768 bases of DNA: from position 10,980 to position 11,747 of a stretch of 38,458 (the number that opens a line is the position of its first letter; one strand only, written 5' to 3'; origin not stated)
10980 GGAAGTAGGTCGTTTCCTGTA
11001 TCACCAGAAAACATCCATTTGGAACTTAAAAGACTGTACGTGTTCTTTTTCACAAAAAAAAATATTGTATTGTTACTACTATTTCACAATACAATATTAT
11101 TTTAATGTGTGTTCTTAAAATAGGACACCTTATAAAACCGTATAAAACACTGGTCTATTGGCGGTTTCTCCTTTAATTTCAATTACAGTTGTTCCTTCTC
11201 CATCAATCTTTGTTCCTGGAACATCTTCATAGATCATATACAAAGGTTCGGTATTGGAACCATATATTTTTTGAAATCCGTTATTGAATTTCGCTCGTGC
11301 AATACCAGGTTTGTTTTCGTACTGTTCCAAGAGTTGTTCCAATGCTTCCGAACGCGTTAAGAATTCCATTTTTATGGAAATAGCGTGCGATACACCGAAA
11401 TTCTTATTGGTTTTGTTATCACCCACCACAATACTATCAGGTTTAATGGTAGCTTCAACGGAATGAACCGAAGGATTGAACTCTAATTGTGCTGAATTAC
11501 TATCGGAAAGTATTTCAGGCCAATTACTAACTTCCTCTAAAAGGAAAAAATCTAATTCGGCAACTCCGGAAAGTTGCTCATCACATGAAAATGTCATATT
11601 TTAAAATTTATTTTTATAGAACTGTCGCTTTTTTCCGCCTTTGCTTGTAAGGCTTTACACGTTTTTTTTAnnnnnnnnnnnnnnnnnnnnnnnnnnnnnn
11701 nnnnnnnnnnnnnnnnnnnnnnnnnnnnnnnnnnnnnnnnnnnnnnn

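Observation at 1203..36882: Invariant 11-mer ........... occurs six times, always intergenic and co-oriented with the genes, three times exactly 29 nt before an ATG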

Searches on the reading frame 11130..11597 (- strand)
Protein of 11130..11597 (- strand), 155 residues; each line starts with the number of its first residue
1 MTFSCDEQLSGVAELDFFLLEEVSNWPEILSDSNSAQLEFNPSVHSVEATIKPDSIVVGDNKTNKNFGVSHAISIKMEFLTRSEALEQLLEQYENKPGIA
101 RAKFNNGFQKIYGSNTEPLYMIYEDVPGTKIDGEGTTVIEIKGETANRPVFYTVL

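Call 9: search_protein_families(library=phrogs, proteins=[window:11130-11597:-], max_evalue=0.001)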
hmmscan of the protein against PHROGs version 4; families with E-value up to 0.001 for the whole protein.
window:11130-11597:- (155 aa): 0 families

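Call 14: search_protein_families(library=pfam, proteins=[window:11130-11597:-], max_evalue=0.01)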
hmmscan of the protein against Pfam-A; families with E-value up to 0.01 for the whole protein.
window:11130-11597:- (155 aa): 0 families

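Call 53: search_protein_families(library=ncbifam, proteins=[window:11130-11597:-], max_evalue=0.01)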
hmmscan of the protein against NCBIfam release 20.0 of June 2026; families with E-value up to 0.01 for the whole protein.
window:11130-11597:- (155 aa): 0 families

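Call 67: find_homologous_proteins(query=window:11130-11597:-, max_evalue=0.001)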
Query window:11130-11597:- (155 aa): 114 proteins with E <= 0.001 among 131 candidates.
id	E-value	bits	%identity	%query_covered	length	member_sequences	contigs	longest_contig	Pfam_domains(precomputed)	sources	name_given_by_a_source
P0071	3.9e-91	321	95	100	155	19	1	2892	-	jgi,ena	jgi:hypothetical protein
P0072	4.3e-80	285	84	100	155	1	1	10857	-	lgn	-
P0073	6.7e-77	275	79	100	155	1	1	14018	-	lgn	-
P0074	6.4e-76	271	79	100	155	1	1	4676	-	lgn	-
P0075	1.8e-75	270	79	100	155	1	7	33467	-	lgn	-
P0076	4.4e-75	269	78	100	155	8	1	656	-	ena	-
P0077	2.3e-74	266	78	100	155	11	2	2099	-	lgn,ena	-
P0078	4.4e-74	265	78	100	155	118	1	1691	-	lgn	-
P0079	2.3e-73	263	77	100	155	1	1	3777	-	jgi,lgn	jgi:hypothetical protein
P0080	7.2e-73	261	76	100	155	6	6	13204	-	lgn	-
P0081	1.8e-72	260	75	100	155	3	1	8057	-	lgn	-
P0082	7.8e-72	258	75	100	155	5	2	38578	-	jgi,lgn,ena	jgi:hypothetical protein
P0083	1.0e-71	258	75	99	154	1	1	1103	-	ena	-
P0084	1.1e-71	258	75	100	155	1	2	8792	-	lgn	-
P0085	1.0e-70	254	74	100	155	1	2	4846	-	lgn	-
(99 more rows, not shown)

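Call 70: search_solved_structures(query=A4, max_evalue=10)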
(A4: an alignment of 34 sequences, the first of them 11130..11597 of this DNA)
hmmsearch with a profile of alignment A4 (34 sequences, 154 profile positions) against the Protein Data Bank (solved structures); distinct sequences matched with E-value up to 10: 1.
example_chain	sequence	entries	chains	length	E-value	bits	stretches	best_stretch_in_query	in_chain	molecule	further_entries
1wdf_A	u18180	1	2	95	0.71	13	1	76-130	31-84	E2 glycoprotein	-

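Call 74: predict_structure(alignment_id=A4)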
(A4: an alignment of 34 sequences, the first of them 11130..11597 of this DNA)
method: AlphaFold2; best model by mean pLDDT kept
length: 155 residues; sequences in the alignment: 34
mean_pLDDT: 77.1   pTM: 0.68
mean pLDDT of the five models: 77.1, 76.8, 76.8, 74.4, 68.6
residues with pLDDT >= 90: 1; 70-90: 121; 50-70: 27; < 50: 6
segments of 3 or more residues with pLDDT < 50: 1-5
pLDDT, mean of each block of 10 residues (from residue 1): 49 81 83 82 71 75 79 81 74 85 82 87 75 71 84 72
secondary structure, 60 per line:
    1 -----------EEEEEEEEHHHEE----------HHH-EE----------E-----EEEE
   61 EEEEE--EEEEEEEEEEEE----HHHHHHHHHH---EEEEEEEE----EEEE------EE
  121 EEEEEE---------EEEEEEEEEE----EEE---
elements in order: E12-19 E57-65 E68-79 H84-93 E97-104 E109-112 E119-126 E136-145 E150-152

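Call 76: fold_search(model_id=the predicted structure, library=pdb)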
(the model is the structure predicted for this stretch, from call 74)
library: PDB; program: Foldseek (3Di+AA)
matches with E <= 10: 957; with E <= 0.001: 0
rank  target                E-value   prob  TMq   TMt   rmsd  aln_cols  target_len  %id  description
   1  9khy_A                2.5e-02  0.90  0.34  0.42   9.3       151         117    9  Terminator and trunk structure of Escherichia phage Mu (released 2025-02-12)
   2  9hz7_M                4.3e-02  0.75  0.32  0.36  11.9       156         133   12  Agrobacterium phage 7-7-1 tail (released 2025-12-10)
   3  9l0f_G                8.1e-02  0.84  0.38  0.29   9.4       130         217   11  Structure of flexible tail tube of bacteriophage T1 (released 2025-03-12)
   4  4ytw_D                8.5e-02  0.14  0.16  0.15  15.6       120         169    8  Crystal structure of Ups1-Mdm35 complex (released 2015-08-12)
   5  6tba_50               9.0e-02  0.82  0.37  0.43  10.2       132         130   12  Virion of native gene transfer agent (GTA) particle (released 2020-07-22)
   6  4fpw_B                9.5e-02  0.63  0.27  0.26   9.8       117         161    8  Crystal Structure of CalU16 from Micromonospora echinospora. Northeast Structural Genomics Consortium Target MiR12. (released 2012-12-12)
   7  4ytx_F                1.2e-01  0.18  0.17  0.16  15.4       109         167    9  Crystal structure of Ups1-Mdm35 complex with PA (released 2015-08-12)
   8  9mkb_AB               1.5e-01  0.16  0.21  0.15  15.1       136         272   12  Structure of the bacteriophage T4 portal-neck-tail complex (released 2025-12-24)
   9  4xhr_A                1.5e-01  0.11  0.20  0.19  18.1       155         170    8  Structure of a phospholipid trafficking complex, native (released 2015-07-01)
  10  8hdr_A                1.7e-01  0.54  0.27  0.35  13.3       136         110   15  Cyanophage Pam3 neck (released 2023-02-01)
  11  4ytw_B                1.8e-01  0.12  0.16  0.15  15.4       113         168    8  Crystal structure of Ups1-Mdm35 complex (released 2015-08-12)
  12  6bdc                  1.9e-01  0.85  0.35  0.42   5.8       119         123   13  Structure of Hcp1 from Flavobacterium johnsoniae (released 2017-12-27)
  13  8fop_B                1.9e-01  0.54  0.33  0.38  12.2       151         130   10  Structure of Agrobacterium tumefaciens bacteriophage Milano curved tail (released 2024-01-17)
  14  4ytx_B                2.0e-01  0.08  0.14  0.14  15.4       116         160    8  Crystal structure of Ups1-Mdm35 complex with PA (released 2015-08-12)
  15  4fpw_A                2.1e-01  0.51  0.28  0.28  10.5       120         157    9  Crystal Structure of CalU16 from Micromonospora echinospora. Northeast Structural Genomics Consortium Target MiR12. (released 2012-12-12)
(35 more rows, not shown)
